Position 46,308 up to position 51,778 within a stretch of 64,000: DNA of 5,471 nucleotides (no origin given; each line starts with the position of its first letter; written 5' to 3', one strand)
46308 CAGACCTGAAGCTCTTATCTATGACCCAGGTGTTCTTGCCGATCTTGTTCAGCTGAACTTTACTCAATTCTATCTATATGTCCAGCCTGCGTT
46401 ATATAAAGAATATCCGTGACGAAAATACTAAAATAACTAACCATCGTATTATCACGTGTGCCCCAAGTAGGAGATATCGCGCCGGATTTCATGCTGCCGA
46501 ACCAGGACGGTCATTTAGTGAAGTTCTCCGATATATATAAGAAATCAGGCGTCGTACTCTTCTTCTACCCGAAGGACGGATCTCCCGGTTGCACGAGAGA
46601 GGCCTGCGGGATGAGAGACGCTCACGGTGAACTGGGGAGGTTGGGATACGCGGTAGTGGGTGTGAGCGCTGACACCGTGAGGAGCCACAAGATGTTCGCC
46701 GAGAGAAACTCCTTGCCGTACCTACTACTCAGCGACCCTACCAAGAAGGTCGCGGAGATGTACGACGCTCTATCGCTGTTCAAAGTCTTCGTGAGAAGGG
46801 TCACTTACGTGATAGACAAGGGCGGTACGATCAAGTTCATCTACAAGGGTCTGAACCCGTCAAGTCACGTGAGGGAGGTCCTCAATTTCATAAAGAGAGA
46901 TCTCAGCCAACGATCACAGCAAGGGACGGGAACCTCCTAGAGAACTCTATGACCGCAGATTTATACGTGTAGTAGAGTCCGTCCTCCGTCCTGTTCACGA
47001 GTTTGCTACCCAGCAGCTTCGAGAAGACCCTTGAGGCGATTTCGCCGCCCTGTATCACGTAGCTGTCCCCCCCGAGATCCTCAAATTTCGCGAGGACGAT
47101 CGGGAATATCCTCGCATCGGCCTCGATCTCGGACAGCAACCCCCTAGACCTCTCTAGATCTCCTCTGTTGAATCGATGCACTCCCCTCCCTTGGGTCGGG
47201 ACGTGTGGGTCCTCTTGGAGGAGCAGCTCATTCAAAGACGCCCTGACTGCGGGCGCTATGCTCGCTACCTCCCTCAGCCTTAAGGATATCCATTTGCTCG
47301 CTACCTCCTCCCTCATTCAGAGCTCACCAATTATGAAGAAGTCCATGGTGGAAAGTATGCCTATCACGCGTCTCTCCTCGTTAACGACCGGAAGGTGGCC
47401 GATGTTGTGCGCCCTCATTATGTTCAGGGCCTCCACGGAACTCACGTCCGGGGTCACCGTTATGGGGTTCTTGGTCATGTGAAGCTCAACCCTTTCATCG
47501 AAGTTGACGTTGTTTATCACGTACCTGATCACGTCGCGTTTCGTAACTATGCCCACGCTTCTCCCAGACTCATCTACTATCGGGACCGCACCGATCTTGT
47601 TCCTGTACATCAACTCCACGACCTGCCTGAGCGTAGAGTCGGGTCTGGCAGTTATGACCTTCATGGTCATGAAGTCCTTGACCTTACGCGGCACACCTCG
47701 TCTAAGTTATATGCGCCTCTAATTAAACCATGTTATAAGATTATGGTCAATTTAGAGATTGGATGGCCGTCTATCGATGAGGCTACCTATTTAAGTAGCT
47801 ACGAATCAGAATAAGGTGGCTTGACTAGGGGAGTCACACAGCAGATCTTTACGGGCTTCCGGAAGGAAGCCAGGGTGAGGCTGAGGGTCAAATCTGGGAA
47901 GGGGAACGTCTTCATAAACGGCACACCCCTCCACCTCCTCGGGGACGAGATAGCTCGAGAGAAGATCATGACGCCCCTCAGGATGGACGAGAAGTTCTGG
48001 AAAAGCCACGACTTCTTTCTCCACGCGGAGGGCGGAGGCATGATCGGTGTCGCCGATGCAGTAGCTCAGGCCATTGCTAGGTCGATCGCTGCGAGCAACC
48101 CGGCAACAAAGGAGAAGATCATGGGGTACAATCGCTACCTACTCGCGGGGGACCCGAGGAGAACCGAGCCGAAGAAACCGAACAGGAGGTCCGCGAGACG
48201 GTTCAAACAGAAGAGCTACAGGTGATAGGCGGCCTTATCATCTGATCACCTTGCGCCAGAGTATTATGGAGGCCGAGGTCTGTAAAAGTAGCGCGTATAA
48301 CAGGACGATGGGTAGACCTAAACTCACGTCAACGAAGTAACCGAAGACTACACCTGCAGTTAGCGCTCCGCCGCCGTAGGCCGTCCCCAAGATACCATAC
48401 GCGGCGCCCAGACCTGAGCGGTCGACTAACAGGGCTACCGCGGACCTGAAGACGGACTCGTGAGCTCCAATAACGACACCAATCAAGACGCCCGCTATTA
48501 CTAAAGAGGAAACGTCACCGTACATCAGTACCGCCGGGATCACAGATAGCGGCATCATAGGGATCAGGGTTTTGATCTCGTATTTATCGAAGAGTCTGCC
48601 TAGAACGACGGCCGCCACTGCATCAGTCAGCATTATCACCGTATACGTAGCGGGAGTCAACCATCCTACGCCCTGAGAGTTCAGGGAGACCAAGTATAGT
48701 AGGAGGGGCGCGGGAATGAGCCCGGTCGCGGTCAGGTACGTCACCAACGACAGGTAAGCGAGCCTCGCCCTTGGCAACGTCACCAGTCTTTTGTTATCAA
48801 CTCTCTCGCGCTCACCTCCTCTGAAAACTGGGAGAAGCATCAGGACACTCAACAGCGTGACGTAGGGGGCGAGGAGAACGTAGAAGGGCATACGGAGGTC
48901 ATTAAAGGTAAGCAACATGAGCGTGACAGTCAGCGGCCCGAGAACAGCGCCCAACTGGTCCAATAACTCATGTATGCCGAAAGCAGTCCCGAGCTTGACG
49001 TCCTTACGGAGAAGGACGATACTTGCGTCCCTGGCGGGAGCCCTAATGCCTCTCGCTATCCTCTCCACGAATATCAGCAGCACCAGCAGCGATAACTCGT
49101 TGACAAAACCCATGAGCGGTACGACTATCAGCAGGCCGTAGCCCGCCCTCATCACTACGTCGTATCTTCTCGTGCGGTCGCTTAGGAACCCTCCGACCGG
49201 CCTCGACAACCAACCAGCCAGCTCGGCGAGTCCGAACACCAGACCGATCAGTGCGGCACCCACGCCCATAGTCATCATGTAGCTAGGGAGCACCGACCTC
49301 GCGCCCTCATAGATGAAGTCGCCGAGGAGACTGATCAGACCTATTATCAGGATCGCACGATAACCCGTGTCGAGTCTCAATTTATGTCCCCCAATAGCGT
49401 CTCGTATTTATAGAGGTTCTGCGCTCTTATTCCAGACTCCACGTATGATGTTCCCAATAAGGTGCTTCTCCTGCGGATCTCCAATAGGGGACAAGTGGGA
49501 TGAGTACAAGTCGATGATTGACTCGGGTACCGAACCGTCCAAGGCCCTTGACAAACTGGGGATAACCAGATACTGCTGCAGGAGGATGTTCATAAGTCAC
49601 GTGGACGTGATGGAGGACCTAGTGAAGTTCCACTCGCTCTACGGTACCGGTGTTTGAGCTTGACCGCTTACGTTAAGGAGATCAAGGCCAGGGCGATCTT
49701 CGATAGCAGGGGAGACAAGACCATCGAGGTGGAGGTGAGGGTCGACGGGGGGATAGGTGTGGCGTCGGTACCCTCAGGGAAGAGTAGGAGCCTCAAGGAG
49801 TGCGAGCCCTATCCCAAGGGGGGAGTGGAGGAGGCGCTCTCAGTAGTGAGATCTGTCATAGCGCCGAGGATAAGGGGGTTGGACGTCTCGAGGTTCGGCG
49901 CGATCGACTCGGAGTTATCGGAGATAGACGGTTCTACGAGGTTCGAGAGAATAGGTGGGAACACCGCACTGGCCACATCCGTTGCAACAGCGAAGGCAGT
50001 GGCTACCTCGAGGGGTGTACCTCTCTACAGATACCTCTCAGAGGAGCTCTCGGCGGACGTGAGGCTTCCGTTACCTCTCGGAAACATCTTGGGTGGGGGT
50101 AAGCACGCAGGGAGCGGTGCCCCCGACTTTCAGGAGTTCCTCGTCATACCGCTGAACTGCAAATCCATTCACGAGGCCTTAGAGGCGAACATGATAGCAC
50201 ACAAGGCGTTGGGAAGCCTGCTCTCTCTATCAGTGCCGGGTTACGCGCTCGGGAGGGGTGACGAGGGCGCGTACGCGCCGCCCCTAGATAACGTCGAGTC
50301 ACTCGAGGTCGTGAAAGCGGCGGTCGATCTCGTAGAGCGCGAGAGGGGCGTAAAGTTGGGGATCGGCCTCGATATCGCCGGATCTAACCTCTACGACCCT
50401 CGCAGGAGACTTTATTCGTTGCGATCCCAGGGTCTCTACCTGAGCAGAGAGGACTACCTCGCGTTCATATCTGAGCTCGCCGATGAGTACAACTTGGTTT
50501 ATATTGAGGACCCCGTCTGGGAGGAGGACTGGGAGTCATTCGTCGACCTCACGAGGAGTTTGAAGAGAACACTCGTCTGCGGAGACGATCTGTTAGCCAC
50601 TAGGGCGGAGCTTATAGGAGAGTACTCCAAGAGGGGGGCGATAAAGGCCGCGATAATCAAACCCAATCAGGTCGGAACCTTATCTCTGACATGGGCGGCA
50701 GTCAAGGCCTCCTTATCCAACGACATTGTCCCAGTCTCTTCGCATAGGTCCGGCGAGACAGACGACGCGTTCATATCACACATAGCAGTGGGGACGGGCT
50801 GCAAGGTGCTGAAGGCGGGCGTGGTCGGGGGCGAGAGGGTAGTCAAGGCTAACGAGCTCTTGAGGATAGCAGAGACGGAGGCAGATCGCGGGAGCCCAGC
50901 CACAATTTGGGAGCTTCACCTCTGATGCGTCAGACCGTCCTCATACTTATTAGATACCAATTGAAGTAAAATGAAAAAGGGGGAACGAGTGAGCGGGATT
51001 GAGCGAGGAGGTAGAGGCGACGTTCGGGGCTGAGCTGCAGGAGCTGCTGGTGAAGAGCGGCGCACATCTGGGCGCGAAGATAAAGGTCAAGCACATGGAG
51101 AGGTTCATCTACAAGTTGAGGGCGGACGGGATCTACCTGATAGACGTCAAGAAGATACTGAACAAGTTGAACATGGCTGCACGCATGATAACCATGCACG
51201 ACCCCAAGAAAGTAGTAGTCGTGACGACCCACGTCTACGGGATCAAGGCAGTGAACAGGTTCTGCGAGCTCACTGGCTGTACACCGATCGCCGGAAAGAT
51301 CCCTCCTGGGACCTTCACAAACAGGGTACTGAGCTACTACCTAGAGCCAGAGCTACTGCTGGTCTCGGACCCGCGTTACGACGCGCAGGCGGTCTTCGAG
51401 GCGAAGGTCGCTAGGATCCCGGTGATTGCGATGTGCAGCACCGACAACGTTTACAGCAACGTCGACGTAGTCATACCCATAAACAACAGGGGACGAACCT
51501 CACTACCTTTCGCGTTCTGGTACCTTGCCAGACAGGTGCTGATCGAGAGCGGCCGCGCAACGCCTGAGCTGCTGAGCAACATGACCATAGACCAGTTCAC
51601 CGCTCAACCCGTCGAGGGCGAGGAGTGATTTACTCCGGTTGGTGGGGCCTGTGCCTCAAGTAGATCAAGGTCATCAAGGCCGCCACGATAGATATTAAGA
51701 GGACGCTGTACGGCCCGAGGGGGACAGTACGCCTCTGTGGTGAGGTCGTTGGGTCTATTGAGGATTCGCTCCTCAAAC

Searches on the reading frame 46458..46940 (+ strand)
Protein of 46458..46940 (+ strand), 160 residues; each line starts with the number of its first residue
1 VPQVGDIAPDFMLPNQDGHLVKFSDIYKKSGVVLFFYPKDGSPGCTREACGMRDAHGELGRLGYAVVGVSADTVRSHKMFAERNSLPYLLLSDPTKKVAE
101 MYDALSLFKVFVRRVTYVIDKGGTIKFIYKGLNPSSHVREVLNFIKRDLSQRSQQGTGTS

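Call 64: search_protein_families(library=pfam, proteins=[window:46458-46940:+], max_evalue=0.0001)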
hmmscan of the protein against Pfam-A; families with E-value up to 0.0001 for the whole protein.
window:46458-46940:+ (160 aa): 2 families
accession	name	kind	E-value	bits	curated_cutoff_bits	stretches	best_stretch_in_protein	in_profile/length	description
PF00578.27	AhpC-TSA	-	2.5e-37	128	26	1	4-127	1-123/124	AhpC/TSA family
PF08534.16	Redoxin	-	3.5e-19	69.5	26.6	1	3-137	1-143/148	Redoxin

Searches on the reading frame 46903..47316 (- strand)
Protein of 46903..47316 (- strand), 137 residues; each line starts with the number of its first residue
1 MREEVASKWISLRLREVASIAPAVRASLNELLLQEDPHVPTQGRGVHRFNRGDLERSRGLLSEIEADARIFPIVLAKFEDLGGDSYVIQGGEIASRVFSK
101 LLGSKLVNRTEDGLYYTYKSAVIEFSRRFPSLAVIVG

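Call 64: search_protein_families(library=pfam, proteins=[window:46903-47316:-], max_evalue=0.0001)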
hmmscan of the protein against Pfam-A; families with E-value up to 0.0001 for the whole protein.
window:46903-47316:- (137 aa): 1 family
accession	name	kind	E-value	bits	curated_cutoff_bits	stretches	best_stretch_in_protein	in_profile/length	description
PF01886.21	DUF61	-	1.2e-15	58.1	27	1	8-136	2-126/127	Protein of unknown function DUF61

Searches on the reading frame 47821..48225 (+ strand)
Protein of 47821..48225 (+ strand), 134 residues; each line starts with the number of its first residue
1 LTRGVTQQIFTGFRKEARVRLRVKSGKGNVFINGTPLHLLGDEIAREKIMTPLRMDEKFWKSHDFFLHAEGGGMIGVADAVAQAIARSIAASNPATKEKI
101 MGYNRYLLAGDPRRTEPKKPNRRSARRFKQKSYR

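Call 64: search_protein_families(library=pfam, proteins=[window:47821-48225:+], max_evalue=0.0001)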
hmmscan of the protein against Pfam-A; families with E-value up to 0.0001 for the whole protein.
window:47821-48225:+ (134 aa): 1 family
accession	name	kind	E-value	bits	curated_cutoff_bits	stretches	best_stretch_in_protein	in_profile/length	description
PF00380.25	Ribosomal_S9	-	1.1e-28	100.6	22.5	1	12-134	1-121/121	Ribosomal protein S9/S16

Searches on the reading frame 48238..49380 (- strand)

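Call 64: search_protein_families(library=pfam, proteins=[window:48238-49380:-], max_evalue=0.0001)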
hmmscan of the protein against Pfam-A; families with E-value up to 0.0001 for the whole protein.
window:48238-49380:- (380 aa): 2 families
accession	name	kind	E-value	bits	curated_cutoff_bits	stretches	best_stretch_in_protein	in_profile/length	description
PF07690.21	MFS_1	-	5.3e-23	81.9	33.4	2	13-183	4-172/347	Major Facilitator Superfamily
PF12832.13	MFS_1_like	-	3.6e-05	23.4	25.2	0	33-105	24-98/373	MFS_1 like family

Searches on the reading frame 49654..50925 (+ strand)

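Call 64: search_protein_families(library=pfam, proteins=[window:49654-50925:+], max_evalue=0.0001)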
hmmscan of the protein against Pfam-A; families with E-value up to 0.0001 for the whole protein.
window:49654-50925:+ (423 aa): 3 families
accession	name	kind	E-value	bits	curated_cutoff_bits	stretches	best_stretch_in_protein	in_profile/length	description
PF00113.28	Enolase_C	-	1.8e-54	185.5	21.5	1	137-411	3-283/296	Enolase, C-terminal TIM barrel domain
PF03952.21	Enolase_N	-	4.3e-32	111.5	35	1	7-128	1-131/131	Enolase, N-terminal domain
PF13378.12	MR_MLE_C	-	2.5e-05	24.5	29.4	1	264-346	56-136/219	Enolase C-terminal domain-like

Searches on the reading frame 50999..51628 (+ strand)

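Call 64: search_protein_families(library=pfam, proteins=[window:50999-51628:+], max_evalue=0.0001)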
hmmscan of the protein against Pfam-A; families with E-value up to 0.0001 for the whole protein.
window:50999-51628:+ (209 aa): 1 family
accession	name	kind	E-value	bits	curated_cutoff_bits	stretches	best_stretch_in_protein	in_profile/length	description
PF00318.25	Ribosomal_S2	-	1.3e-19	70.8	26.1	2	116-177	149-210/216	Ribosomal protein S2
